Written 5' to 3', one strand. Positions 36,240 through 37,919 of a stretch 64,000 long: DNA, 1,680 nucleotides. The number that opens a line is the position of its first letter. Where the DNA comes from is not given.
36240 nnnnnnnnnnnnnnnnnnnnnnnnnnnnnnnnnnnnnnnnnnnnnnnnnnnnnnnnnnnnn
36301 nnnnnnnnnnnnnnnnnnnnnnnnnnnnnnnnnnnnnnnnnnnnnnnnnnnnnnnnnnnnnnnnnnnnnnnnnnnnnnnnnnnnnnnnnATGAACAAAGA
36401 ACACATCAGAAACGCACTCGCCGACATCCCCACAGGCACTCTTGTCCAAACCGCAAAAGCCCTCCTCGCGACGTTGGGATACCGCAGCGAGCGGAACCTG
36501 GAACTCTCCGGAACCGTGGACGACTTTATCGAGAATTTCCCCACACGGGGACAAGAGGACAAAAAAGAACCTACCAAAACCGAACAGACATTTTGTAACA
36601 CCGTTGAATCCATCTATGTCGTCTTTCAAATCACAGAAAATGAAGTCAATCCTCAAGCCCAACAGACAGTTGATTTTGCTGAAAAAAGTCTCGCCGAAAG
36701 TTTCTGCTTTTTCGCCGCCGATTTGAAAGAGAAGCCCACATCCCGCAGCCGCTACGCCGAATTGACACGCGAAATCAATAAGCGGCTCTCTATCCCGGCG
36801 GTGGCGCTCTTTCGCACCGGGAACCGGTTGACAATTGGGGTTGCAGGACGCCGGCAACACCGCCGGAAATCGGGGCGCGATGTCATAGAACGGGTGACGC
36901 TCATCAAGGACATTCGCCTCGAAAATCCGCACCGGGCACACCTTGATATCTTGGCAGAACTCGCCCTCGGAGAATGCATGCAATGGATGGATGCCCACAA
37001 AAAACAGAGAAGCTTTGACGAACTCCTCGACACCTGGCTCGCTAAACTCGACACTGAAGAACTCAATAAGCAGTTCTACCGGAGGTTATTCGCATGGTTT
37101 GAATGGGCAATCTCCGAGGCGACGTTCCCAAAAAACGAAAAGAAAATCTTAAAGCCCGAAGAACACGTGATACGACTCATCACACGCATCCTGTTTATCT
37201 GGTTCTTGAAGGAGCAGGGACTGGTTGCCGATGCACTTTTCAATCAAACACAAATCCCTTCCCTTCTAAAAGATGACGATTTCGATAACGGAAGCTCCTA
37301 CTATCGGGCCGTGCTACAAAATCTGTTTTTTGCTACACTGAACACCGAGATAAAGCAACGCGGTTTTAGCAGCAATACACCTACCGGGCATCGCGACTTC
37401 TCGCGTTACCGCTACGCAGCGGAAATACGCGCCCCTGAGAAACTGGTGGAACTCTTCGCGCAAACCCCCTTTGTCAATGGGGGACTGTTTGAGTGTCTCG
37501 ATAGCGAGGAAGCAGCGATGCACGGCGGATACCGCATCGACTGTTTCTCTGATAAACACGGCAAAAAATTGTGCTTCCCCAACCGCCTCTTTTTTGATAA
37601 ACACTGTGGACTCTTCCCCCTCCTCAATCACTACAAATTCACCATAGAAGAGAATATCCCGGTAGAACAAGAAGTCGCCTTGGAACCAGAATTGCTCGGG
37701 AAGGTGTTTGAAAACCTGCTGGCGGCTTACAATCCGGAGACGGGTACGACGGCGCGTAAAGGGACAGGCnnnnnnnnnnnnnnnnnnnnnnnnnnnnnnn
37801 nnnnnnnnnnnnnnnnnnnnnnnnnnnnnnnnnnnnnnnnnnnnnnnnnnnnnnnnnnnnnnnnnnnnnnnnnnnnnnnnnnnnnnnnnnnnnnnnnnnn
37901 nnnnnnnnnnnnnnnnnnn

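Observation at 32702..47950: Candidate new defense or epigenetic locus: PLD-SNF2 fusion, small MTase-fold protein, and three tandem PglX/DrmMI-like adenine-MTase paralogs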

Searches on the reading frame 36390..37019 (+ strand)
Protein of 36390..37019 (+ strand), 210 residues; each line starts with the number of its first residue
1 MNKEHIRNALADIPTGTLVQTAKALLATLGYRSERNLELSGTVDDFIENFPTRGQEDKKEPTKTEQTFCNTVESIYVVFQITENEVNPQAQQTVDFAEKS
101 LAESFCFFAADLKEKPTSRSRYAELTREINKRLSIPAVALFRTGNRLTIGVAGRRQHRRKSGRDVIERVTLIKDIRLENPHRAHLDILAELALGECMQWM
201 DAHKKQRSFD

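Call 60: search_protein_families(library=pfam, proteins=[window:36390-37019:+], max_evalue=1)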
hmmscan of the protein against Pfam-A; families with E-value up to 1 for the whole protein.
window:36390-37019:+ (210 aa): 2 families
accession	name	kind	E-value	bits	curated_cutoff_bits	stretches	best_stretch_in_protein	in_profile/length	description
PF10483.15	Elong_Iki1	-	0.089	12.7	22.5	1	126-172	163-211/292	Elongator subunit Iki1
PF24603.1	TPR_30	-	0.22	12.4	29.7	1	95-140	34-78/100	Tetratricopeptide repeat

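Call 96: predict_structure(alignment_id=A3)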
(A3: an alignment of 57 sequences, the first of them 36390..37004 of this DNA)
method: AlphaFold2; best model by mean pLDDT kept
length: 205 residues; sequences in the alignment: 57
mean_pLDDT: 88.6   pTM: 0.87
mean pLDDT of the five models: 88.6, 88.1, 87.3, 86.9, 86.4
residues with pLDDT >= 90: 135; 70-90: 53; 50-70: 14; < 50: 3
segments of 3 or more residues with pLDDT < 50: 99-101
pLDDT, mean of each block of 10 residues (from residue 1): 95 95 97 87 94 79 93 96 71 54 82 88 96 92 97 87 86 96 97 91 87
secondary structure, 60 per line:
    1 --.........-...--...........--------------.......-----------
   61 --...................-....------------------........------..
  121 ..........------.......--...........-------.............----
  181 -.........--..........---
elements in order: H3-11 H18-28 H43-49 H63-71 E72-81 H83-86 E105-112 H119-130 E137-143 E146-156 E164-176 H182-190 H193-202

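Call 109: search_protein_representatives(protein=window:36390-37004:+)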
Query: 205 residues. Proteins with E-value up to 0.001 (for the whole library): 778; up to 1e-10: 514; up to 1e-30: 33. The best 150 are listed.
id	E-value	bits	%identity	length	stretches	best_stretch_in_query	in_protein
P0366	8.4e-63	227.7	59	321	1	1-204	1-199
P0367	4.1e-55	202.7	55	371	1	2-204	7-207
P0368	4.3e-54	199.3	53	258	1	2-203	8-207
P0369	3.2e-47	176.9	51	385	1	3-205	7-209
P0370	3.8e-45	170.2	49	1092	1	2-205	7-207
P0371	2.3e-42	161.1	44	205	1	1-201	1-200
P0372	3.2e-42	160.6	45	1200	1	6-204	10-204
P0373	3.2e-41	157.3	47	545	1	3-204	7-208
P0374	1.5e-40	155.2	48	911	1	5-205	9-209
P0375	1.4e-38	148.8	44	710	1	5-204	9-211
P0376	1.6e-37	145.3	44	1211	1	18-205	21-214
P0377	3.7e-37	144.1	46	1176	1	3-204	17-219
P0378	1.3e-35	139.1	43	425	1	4-203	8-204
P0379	2.1e-35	138.4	44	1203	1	17-205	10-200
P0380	2.3e-35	138.3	42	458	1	4-203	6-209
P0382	5.4e-35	137.1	44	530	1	2-205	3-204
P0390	2.4e-32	128.4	41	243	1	3-196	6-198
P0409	1.2e-29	119.6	41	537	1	21-201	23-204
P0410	1.3e-29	119.5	35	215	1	6-204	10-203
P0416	4.6e-29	117.7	39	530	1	3-196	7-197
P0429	5.5e-28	114.2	36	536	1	3-198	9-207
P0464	3.6e-26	108.3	34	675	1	5-197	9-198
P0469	6.5e-26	107.5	35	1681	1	1-200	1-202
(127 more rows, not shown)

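Call 110: search_protein_families(library=pfam, proteins=[P0373, P0382, P0409, P0416, P0429, P0469, P0371, P0390, P0410, P0464], max_evalue=0.01)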
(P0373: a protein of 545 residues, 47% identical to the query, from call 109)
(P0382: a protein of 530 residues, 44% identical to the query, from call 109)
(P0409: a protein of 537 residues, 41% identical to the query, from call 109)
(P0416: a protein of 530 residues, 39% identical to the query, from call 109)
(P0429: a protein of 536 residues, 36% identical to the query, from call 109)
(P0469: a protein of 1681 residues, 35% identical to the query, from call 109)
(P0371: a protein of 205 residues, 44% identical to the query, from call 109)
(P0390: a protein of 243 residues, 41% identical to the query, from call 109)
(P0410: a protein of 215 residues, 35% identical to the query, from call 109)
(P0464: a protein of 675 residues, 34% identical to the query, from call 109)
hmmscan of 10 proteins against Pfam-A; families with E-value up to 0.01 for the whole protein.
P0373 (545 aa): 5 families
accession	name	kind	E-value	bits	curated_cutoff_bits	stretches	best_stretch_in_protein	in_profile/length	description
PF04542.20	Sigma70_r2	-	2.5e-15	56.5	24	1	294-363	1-70/71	Sigma-70 region 2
PF04545.22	Sigma70_r4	-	9.3e-15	54.3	24.1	1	473-525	1-49/50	Sigma-70, region 4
PF04539.22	Sigma70_r3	-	1.2e-08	35.3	25.3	1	411-461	24-76/78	Sigma-70 region 3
PF00140.25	Sigma70_r1_2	-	6.6e-07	29.6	22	1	258-287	3-32/34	Sigma-70 factor, region 1.2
PF24227.1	DUF7443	-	0.0007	19.6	27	0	134-154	3-23/58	Domain of unknown function (DUF7443)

P0382 (530 aa): 0 families

P0409 (537 aa): 3 families
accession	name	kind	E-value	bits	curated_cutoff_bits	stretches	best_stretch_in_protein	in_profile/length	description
PF04542.20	Sigma70_r2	-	8e-15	54.8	24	1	293-356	1-64/71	Sigma-70 region 2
PF04545.22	Sigma70_r4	-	8e-14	51.3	24.1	1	465-515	3-49/50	Sigma-70, region 4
PF00140.25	Sigma70_r1_2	-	0.0011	19.3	22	1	257-286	3-32/34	Sigma-70 factor, region 1.2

P0416 (530 aa): 2 families
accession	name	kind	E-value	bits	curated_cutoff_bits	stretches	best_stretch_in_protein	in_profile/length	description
PF14335.11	DUF4391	-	0.0019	18.6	29.9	1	107-218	66-163/232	Domain of unknown function (DUF4391)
PF02384.22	N6_Mtase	-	0.002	17.9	20.4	1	478-519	3-40/311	N-6 DNA Methylase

P0429 (536 aa): 2 families
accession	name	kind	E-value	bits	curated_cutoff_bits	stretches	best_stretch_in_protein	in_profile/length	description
PF20465.4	MmeI_hel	-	0.00059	21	27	0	265-328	5-61/75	MmeI, helicase spacer domain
PF02384.22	N6_Mtase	-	0.01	15.7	20.4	0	432-474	4-42/311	N-6 DNA Methylase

P0469 (1681 aa): 4 families
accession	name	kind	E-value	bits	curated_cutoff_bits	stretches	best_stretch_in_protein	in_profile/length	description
PF07669.17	Eco57I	-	1.3e-33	117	25.3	1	600-856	2-171/171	Eco57I restriction-modification methylase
PF12950.13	TaqI_C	-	3.3e-18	66.5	26.5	2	1058-1142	33-118/118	TaqI-like C-terminal specificity domain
PF02384.22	N6_Mtase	-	5.3e-07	29.7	20.4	0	418-458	4-40/311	N-6 DNA Methylase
PF20473.4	MmeI_Mtase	-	9.3e-05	22.2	27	0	506-621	8-85/259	MmeI, DNA-methyltransferase domain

P0371 (205 aa): 0 families

P0390 (243 aa): 1 family
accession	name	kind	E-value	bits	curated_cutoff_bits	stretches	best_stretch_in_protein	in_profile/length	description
PF14335.11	DUF4391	-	0.0025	18.2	29.9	1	102-220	60-167/232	Domain of unknown function (DUF4391)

P0410 (215 aa): 0 families

P0464 (675 aa): 3 families
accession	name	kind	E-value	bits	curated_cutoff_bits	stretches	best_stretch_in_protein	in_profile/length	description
PF02384.22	N6_Mtase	-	2.2e-06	27.7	20.4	1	478-519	3-40/311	N-6 DNA Methylase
PF14335.11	DUF4391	-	3.9e-06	27.4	29.9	1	100-222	59-170/232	Domain of unknown function (DUF4391)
PF07669.17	Eco57I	-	0.0034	17.9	25.3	1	651-673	1-23/171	Eco57I restriction-modification methylase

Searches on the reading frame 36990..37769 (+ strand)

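Call 60: search_protein_families(library=pfam, proteins=[window:36990-37769:+], max_evalue=1)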
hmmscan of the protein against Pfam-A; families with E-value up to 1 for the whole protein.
window:36990-37769:+ (260 aa): 3 families
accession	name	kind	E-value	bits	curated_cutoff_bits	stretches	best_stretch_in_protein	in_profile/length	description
PF20465.4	MmeI_hel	-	0.028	15.6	27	1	60-167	3-75/75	MmeI, helicase spacer domain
PF25120.1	DUF7814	-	0.069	13.3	27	0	150-177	139-166/228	Domain of unknown function (DUF7814)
PF02998.19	Lentiviral_Tat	-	0.2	12.2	27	1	6-45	32-70/86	Lentiviral Tat protein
